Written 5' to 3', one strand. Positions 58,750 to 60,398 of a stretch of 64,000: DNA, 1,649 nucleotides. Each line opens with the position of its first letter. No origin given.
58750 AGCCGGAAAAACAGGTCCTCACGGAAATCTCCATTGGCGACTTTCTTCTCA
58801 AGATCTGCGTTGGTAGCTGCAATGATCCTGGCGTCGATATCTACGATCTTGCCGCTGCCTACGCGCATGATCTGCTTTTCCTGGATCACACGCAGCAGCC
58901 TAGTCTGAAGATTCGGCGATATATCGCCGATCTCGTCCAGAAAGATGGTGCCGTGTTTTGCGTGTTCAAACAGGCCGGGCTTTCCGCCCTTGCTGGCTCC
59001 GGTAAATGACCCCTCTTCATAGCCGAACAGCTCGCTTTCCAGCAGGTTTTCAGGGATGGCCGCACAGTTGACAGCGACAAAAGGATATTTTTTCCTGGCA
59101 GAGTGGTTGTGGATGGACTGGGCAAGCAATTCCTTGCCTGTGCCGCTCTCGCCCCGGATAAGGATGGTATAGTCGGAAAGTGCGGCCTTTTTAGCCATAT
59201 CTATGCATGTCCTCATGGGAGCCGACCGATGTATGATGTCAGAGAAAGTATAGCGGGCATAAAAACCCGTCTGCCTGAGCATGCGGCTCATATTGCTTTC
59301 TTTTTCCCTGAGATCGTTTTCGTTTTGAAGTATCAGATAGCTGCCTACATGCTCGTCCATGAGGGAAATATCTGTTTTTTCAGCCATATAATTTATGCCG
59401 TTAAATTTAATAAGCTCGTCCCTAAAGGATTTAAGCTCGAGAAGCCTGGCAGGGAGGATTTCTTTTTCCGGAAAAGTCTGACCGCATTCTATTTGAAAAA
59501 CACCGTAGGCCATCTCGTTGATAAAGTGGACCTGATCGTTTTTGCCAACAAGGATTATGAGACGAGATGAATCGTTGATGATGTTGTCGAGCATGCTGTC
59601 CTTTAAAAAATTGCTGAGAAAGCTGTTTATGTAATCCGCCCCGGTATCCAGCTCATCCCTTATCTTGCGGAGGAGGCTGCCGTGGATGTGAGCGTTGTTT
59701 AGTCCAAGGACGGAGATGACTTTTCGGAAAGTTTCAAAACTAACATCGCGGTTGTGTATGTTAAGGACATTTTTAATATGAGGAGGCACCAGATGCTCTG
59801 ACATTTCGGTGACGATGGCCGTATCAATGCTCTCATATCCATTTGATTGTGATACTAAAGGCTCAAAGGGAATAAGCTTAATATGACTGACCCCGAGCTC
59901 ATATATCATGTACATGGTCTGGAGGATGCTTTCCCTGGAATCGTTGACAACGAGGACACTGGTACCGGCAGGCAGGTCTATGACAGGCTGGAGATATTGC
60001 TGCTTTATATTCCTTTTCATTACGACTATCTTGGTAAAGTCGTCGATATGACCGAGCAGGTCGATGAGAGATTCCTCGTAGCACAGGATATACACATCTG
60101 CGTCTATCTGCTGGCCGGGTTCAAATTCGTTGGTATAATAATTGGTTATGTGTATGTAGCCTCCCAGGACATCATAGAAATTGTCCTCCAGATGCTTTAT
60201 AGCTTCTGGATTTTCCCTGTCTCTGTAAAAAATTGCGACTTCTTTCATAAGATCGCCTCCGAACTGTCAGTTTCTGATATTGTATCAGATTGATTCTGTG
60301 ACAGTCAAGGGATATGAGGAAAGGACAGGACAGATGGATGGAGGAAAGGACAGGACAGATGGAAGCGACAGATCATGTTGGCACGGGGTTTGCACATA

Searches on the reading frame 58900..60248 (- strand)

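Call 82: search_protein_families(library=pfam, proteins=[window:58900-60248:-], max_evalue=0.0001)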
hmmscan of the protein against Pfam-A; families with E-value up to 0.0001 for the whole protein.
window:58900-60248:- (449 aa): 2 families
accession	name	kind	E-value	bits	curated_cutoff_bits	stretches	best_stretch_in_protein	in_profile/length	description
PF00158.32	Sigma54_activat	-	1.6e-43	148.7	20.2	1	338-449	1-111/168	Sigma-54 interaction domain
PF14532.12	Sigma54_activ_2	-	4.3e-08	33.9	25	1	349-449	11-87/138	Sigma-54 interaction domain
